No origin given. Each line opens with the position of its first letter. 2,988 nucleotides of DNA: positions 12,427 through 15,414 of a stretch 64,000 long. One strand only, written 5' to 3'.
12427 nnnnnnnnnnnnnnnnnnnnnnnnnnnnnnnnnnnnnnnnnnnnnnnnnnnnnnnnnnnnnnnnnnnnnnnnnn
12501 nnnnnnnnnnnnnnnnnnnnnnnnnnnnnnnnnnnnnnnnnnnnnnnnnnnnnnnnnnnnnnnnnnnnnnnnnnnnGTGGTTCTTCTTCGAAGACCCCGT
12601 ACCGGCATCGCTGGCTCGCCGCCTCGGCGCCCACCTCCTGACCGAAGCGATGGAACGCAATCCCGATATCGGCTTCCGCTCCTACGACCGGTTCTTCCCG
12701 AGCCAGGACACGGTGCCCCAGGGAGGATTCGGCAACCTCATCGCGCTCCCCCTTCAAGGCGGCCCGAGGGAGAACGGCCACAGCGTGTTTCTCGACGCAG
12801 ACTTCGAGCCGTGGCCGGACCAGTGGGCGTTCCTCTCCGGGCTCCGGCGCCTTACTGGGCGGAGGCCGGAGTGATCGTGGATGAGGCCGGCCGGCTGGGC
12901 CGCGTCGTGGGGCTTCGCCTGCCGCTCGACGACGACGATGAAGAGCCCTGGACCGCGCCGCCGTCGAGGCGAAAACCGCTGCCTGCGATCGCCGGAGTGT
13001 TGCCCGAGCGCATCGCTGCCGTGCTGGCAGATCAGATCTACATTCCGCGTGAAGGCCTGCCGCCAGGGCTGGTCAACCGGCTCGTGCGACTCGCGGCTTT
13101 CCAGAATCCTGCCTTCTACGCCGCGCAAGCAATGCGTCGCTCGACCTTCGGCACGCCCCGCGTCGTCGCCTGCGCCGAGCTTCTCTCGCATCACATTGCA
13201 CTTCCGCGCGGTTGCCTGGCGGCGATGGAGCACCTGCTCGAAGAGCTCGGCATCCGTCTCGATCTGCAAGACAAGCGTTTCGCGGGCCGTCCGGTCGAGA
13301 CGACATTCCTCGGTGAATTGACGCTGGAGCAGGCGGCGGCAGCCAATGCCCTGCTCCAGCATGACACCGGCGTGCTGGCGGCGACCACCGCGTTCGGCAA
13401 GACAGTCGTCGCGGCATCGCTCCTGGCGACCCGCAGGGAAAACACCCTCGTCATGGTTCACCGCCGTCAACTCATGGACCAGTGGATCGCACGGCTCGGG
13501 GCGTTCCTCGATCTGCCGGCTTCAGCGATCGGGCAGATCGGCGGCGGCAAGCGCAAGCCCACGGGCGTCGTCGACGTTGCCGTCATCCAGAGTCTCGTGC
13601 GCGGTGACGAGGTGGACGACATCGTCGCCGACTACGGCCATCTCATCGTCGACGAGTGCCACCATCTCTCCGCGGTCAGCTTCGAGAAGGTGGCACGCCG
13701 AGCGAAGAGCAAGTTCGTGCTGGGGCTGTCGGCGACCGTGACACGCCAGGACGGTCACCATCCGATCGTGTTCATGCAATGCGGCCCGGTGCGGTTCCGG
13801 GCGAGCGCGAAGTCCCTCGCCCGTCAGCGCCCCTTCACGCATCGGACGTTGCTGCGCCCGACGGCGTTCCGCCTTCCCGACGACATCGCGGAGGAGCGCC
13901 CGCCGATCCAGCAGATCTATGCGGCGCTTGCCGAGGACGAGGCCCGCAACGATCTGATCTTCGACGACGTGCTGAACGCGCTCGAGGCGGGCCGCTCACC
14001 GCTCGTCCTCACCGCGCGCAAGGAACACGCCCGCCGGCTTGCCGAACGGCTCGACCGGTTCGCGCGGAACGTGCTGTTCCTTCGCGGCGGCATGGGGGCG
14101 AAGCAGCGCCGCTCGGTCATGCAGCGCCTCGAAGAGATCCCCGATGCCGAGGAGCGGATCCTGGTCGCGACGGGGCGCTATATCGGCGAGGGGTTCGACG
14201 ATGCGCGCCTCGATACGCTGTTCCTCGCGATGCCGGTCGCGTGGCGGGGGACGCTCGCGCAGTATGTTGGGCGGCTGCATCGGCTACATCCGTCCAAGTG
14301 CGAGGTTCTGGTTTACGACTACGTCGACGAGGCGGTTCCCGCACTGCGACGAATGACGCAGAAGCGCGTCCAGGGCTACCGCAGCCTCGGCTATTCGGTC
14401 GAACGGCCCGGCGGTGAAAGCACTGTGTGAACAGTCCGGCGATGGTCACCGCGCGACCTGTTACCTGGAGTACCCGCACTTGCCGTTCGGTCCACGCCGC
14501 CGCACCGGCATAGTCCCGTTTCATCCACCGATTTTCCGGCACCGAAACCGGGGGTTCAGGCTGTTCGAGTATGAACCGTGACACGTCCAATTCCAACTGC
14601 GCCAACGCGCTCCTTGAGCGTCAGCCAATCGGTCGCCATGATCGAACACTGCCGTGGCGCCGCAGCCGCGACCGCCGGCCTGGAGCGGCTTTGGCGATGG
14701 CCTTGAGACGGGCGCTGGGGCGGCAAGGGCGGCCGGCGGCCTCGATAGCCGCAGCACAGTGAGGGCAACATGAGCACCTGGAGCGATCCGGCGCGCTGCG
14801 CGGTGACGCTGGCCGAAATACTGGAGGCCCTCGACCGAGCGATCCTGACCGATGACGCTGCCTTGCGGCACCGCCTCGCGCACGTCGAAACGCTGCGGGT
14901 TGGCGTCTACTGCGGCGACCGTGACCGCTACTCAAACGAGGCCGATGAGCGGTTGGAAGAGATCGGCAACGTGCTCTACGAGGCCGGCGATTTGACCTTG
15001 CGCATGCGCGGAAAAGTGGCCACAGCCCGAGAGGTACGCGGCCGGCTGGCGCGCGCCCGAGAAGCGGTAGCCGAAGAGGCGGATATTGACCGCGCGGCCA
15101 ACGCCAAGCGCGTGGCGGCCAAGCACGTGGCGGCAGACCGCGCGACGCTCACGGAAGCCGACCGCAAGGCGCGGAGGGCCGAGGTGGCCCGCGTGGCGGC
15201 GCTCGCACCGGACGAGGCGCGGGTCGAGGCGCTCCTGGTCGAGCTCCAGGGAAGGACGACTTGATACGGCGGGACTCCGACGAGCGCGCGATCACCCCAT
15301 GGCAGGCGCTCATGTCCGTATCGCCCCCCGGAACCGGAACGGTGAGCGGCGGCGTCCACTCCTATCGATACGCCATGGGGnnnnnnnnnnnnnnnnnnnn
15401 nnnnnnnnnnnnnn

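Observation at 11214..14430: Defence-like module next to the integrase: VapBC pair plus AEP-primase/SF2-helicase conflict-system gene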

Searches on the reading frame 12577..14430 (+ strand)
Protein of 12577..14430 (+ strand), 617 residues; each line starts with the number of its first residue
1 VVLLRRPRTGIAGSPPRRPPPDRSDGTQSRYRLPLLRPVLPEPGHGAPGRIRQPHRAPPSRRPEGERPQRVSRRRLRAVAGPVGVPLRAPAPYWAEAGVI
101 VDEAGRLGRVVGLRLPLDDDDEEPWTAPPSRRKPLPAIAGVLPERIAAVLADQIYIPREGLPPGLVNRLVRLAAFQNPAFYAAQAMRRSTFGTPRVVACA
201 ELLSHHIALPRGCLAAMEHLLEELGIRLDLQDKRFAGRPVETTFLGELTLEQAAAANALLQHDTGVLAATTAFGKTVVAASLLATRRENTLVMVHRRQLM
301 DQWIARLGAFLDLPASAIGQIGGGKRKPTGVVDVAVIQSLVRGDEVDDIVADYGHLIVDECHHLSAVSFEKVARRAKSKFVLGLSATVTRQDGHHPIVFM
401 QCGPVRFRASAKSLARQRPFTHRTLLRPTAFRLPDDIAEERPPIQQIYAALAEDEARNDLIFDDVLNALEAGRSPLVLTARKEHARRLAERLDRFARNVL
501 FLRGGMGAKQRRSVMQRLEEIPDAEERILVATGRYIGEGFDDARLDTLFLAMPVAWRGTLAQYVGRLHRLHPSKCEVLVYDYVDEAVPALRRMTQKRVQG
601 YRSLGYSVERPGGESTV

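Call 4: search_protein_families(library=ncbifam, proteins=[window:12577-14430:+], max_evalue=0.01)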
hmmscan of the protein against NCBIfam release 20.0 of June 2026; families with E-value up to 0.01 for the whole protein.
window:12577-14430:+ (617 aa): 8 families
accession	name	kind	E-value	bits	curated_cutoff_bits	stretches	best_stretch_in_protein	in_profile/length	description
NF045503.1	repair_heli_XPB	equivalog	3.2e-16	59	610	1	254-418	190-365/548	DNA repair helicase XPB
NF053632.1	heli_RadD_YejH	equivalog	2.4e-14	52.5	720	2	261-390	21-153/573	DNA repair helicase RadD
NF008394.0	PRK11192.1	equivalog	9.1e-06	24.7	507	1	420-532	198-304/441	ATP-dependent RNA helicase SrmB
NF010337.0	PRK13766.1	equivalog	4.7e-05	21.7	610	1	253-447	22-232/781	Hef nuclease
TIGR04095.1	dnd_restrict_1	equivalog_domain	0.00011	21.3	600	0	260-390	22-170/451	DNA phosphorothioation system restriction enzyme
TIGR00603.1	rad25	subfamily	0.00021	19.7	328.7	1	265-404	278-429/734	DNA repair helicase rad25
NF002340.1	PRK01297.1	equivalog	0.0023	16.8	564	1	445-533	226-307/372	ATP-dependent RNA helicase RhlB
NF008744.0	PRK11776.1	equivalog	0.0065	15.1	524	0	438-547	211-313/460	ATP-dependent RNA helicase DbpA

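Call 5: search_protein_families(library=pfam, proteins=[window:12577-14430:+], max_evalue=0.01)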
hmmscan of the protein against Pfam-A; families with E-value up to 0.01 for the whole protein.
window:12577-14430:+ (617 aa): 4 families
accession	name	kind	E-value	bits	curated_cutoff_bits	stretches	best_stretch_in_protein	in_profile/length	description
PF04851.21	ResIII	-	9.4e-20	71.6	22.5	1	250-389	6-163/164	Type III restriction enzyme, res subunit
PF00270.35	DEAD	-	5.3e-11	43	26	1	251-390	3-162/167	DEAD/DEAH box helicase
PF00271.37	Helicase_C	-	2.2e-05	25.1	23.5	1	469-570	12-109/110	Helicase conserved C-terminal domain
PF13401.12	AAA_22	-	0.0039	17.9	27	0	265-376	8-108/130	AAA domain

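Call 6: search_protein_families(library=padloc, proteins=[window:12577-14430:+], max_evalue=0.01)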
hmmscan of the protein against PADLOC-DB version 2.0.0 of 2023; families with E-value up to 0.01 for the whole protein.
window:12577-14430:+ (617 aa): 9 families
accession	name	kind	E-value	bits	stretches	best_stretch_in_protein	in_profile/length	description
PDLC02707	PbeA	-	4.4e-10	36.8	1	252-391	257-416/672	PbeA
PDLC03659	mREase_IV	-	2.5e-08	30.3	1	251-597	228-580/945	Type IV methyl-directed restriction enzyme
PDLC03658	mREase_IV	-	4.2e-07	26.1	1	263-393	243-376/953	Type IV methyl-directed restriction enzyme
PDLC02704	PbeA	-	1.8e-06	24.7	1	252-391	259-421/682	PbeA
PDLC02706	PbeA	-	0.0012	15.5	0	355-391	398-434/722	PbeA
PDLC01765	Cas3c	-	0.0021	15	1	455-591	359-482/612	-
PDLC02703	PbeA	-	0.0057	13.3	0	252-309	251-313/626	PbeA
PDLC00201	HamB2|HamB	-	0.0079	12.6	0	248-294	104-150/721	DEAD-box helicase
PDLC00180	HamB1|HamB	-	0.0085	12.7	0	250-294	103-147/709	DEAD-box helicase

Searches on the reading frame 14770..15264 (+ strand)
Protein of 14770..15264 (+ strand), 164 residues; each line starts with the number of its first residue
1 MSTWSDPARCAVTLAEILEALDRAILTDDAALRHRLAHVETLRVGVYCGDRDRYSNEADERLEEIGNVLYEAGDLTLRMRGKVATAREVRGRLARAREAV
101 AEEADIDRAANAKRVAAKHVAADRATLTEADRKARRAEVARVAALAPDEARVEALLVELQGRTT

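Call 4: search_protein_families(library=ncbifam, proteins=[window:14770-15264:+], max_evalue=0.01)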
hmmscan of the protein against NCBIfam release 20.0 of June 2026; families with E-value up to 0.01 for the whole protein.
window:14770-15264:+ (164 aa): 0 families

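Call 5: search_protein_families(library=pfam, proteins=[window:14770-15264:+], max_evalue=0.01)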
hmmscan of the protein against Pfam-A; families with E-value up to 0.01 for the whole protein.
window:14770-15264:+ (164 aa): 0 families

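Call 6: search_protein_families(library=padloc, proteins=[window:14770-15264:+], max_evalue=0.01)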
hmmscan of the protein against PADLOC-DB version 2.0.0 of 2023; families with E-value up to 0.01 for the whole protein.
window:14770-15264:+ (164 aa): 0 families

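Call 63: find_homologous_proteins(query=window:14770-15261:+, max_evalue=0.001)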
Query window:14770-15261:+ (164 aa): 6 proteins with E <= 0.001 among 2039 candidates.
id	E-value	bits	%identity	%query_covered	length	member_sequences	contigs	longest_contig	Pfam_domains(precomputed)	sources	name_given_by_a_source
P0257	3.8e-87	308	96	100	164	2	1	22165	-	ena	-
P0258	1.6e-74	267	86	99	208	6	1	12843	-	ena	-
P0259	2.2e-73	263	85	99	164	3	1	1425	-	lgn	-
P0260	4.9e-56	207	70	99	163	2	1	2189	-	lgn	-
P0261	1.9e-44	169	74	79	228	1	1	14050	-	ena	-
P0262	2.4e-31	127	72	54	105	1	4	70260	-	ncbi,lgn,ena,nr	ncbi:MAG: hypothetical protein OXO52_02105 [Rhodospirillales bacterium]|nr:hypothetical protein [Rho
